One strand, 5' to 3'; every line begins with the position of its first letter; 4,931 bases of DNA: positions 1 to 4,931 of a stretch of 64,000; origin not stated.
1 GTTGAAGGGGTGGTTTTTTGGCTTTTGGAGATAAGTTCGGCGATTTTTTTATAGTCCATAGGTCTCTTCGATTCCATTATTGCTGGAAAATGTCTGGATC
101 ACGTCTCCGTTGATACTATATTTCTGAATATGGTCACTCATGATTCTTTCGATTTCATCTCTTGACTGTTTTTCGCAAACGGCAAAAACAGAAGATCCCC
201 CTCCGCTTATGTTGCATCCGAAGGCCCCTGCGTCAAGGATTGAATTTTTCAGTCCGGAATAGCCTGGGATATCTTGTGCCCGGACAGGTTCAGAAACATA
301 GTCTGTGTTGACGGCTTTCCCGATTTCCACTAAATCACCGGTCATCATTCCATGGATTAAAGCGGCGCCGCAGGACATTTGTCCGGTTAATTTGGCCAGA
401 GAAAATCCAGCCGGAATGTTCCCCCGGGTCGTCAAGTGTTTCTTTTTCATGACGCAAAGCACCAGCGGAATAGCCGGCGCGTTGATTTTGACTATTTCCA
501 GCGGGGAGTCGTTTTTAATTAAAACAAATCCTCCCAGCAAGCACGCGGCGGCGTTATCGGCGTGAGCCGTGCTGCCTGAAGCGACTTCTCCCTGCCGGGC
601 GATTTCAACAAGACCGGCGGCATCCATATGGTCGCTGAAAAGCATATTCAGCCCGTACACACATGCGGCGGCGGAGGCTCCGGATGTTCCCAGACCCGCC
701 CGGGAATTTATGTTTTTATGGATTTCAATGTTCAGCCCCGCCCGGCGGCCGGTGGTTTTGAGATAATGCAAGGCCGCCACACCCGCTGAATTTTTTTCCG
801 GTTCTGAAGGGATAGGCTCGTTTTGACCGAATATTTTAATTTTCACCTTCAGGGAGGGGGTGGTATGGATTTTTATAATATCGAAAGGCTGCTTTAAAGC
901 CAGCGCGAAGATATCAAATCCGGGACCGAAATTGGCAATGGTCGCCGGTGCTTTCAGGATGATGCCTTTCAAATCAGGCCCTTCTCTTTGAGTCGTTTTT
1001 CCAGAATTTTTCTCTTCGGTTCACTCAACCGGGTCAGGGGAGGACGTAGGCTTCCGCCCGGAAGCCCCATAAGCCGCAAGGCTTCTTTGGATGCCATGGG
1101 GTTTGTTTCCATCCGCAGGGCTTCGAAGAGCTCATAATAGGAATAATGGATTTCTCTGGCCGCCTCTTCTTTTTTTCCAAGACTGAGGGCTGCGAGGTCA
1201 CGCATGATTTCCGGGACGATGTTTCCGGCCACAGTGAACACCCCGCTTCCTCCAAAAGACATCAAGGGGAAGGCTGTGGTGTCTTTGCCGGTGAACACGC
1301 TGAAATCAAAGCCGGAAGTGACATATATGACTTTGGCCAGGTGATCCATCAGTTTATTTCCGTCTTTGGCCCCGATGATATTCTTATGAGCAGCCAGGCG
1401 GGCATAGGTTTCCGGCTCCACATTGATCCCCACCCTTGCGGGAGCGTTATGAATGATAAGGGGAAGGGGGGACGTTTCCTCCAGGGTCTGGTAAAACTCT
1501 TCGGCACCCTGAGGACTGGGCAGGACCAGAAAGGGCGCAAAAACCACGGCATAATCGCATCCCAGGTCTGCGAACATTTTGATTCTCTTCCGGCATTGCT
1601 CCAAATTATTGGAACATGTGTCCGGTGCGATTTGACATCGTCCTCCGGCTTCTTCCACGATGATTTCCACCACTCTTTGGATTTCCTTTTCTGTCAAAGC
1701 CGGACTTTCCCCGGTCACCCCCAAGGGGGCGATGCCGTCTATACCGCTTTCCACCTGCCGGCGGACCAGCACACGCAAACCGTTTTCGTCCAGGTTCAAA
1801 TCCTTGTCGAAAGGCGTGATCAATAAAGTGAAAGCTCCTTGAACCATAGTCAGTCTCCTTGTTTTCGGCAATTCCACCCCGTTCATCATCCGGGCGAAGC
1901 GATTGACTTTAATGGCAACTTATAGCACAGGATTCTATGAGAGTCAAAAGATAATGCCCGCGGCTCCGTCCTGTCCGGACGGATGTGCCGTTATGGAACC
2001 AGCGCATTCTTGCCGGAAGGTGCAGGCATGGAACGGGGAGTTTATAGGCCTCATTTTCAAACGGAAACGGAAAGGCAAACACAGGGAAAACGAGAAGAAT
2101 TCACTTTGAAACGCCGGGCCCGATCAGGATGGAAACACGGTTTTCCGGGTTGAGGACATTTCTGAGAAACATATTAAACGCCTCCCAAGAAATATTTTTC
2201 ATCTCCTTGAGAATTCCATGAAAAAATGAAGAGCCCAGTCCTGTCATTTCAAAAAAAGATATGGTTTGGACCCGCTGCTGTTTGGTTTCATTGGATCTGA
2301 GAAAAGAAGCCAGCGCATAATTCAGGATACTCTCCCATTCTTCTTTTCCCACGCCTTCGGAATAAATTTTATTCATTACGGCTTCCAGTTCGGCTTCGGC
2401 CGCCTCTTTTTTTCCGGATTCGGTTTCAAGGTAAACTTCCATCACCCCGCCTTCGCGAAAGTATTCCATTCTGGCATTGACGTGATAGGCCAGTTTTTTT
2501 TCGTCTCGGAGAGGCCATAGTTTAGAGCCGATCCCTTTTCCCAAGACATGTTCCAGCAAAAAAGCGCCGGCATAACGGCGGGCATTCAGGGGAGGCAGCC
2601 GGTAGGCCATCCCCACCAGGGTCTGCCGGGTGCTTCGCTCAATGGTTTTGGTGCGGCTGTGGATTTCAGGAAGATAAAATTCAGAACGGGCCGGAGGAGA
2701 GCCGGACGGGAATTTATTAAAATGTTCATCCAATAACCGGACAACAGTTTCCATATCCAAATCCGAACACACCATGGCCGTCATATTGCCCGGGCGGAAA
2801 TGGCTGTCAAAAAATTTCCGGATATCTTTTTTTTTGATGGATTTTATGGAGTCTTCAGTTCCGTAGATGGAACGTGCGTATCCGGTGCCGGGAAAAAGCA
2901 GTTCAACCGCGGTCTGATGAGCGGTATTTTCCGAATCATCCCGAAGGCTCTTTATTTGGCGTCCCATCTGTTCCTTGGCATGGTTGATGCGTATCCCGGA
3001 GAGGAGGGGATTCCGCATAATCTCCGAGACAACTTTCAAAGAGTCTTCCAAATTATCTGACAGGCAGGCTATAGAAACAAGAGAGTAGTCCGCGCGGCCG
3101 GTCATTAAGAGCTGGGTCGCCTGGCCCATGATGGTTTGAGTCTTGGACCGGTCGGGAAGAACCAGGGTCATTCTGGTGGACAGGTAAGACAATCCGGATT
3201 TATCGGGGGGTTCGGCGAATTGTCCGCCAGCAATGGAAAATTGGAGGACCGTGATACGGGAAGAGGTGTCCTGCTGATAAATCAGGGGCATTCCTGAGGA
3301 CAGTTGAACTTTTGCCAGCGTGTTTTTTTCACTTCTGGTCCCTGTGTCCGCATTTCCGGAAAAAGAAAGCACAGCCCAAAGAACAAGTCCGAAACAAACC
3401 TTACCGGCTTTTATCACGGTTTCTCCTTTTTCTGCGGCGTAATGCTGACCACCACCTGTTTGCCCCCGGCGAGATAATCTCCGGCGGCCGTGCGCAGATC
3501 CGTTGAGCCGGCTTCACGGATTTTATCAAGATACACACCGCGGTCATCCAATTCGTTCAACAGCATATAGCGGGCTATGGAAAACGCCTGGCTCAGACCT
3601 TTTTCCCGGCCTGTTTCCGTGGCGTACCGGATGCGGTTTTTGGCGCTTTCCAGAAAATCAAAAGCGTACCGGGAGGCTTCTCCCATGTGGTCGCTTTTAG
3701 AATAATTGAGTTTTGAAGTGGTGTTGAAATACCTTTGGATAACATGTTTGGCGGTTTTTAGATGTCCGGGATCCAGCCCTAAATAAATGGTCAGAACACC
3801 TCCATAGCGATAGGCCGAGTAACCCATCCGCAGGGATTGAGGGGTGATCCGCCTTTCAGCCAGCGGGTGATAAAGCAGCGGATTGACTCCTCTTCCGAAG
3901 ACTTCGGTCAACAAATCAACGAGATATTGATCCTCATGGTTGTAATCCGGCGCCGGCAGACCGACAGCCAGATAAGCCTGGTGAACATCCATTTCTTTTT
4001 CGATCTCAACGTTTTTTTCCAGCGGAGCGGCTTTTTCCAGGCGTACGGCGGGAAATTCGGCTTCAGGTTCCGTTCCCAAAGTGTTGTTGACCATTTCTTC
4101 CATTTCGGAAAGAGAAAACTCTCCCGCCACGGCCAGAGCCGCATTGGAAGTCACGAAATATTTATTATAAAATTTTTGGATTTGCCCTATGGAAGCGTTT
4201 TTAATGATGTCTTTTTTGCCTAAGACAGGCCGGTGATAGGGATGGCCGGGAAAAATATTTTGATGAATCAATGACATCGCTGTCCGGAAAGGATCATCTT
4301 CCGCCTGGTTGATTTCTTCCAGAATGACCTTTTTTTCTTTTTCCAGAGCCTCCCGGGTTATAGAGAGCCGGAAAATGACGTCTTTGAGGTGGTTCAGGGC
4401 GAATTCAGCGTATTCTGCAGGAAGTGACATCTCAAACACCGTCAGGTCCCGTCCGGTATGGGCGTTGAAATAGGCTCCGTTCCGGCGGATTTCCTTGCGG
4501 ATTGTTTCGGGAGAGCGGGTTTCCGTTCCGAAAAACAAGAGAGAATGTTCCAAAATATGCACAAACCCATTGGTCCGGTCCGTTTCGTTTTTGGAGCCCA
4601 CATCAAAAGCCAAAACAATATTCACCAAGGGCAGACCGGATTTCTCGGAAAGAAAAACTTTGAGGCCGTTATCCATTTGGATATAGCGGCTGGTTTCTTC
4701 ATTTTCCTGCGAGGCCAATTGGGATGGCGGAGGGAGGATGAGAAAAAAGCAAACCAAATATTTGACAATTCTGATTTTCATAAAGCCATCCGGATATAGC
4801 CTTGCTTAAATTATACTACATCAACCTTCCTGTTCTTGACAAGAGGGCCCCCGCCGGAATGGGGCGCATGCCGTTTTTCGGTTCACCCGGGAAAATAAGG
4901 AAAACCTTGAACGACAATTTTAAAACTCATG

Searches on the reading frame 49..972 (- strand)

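Call 90: search_protein_families(library=pfam, max_evalue=0.00001, proteins=[window:49-972:-])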
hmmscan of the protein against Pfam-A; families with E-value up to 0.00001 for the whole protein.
window:49-972:- (307 aa): 2 families
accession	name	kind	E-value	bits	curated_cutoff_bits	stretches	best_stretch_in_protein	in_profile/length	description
PF00288.32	GHMP_kinases_N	-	1.5e-14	54.4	22.3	1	66-148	6-87/87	GHMP kinases N terminal domain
PF08544.19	GHMP_kinases_C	-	1.7e-09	38.4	21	1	207-281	3-82/85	GHMP kinases C terminal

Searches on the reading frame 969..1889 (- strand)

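Call 90: search_protein_families(library=pfam, max_evalue=0.00001, proteins=[window:969-1889:-])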
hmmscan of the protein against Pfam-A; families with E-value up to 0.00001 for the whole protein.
window:969-1889:- (306 aa): 1 family
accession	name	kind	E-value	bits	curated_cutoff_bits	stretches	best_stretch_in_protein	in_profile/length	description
PF00701.28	DHDPS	-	1.7e-58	198.1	22.1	1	16-302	2-288/289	Dihydrodipicolinate synthetase family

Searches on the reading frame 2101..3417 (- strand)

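Call 90: search_protein_families(library=pfam, max_evalue=0.00001, proteins=[window:2101-3417:-])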
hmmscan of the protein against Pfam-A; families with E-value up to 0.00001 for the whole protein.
window:2101-3417:- (438 aa): 1 family
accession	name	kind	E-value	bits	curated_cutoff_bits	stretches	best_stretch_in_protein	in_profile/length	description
PF05193.26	Peptidase_M16_C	-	3e-25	89.6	23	1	194-365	2-178/181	Peptidase M16 inactive domain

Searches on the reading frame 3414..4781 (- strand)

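Call 90: search_protein_families(library=pfam, max_evalue=0.00001, proteins=[window:3414-4781:-])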
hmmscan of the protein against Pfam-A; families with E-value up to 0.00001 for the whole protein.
window:3414-4781:- (455 aa): 2 families
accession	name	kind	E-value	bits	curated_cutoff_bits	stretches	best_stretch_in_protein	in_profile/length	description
PF00675.25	Peptidase_M16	-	5.1e-24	85.3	22.3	1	44-188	4-147/149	Insulinase (Peptidase family M16)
PF05193.26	Peptidase_M16_C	-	9.8e-23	81.4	23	1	198-356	4-165/181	Peptidase M16 inactive domain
